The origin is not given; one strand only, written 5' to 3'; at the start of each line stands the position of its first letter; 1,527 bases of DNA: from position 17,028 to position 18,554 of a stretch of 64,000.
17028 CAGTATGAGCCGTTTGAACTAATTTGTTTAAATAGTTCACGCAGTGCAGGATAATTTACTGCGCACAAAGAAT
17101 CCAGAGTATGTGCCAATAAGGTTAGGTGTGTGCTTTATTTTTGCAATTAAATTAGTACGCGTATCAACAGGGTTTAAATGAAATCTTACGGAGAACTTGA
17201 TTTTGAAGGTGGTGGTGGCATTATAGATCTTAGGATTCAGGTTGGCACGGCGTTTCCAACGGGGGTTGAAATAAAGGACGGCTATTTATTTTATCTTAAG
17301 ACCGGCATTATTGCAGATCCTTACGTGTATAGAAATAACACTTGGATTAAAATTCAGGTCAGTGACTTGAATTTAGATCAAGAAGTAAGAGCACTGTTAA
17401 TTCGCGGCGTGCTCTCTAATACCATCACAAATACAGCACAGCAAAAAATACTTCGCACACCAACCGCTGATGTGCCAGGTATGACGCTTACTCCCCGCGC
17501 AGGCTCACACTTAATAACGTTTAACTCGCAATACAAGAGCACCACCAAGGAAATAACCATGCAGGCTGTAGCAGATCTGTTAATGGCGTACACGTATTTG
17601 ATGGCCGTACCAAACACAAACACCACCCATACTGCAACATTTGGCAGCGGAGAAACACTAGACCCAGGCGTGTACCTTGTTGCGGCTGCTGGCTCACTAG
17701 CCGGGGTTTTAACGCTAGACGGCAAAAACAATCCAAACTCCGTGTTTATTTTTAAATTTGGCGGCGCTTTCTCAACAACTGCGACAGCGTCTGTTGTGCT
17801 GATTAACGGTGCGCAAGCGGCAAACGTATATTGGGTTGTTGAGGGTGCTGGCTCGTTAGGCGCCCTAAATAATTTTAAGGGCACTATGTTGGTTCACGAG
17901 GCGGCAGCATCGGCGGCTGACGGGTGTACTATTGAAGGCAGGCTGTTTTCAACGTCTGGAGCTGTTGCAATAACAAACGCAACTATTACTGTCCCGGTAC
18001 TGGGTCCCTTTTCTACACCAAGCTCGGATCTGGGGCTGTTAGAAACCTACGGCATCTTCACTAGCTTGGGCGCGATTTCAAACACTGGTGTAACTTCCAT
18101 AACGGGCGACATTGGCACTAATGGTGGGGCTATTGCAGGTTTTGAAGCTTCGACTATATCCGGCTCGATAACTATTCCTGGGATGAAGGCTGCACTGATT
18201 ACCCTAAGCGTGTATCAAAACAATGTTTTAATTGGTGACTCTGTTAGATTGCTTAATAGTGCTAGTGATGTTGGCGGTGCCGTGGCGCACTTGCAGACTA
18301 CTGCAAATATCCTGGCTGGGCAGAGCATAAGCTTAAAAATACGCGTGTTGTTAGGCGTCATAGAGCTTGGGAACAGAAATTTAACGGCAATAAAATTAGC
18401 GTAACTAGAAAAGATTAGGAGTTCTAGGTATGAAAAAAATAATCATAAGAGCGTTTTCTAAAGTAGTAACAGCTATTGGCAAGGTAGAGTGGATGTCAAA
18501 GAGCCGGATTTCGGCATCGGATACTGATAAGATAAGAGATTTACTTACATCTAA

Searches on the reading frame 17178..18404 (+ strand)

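Call 13: search_protein_families(library=phrogs, proteins=[window:17178-18404:+])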
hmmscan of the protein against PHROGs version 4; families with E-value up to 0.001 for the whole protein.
window:17178-18404:+ (408 aa): 0 families

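Call 14: search_protein_families(library=pfam, proteins=[window:17178-18404:+])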
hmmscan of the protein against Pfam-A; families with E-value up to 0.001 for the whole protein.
window:17178-18404:+ (408 aa): 1 family
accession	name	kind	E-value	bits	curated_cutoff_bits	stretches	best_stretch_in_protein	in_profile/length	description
PF11999.13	Ice_binding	-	2.3e-42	145.5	28.7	2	115-271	51-208/208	Ice-binding-like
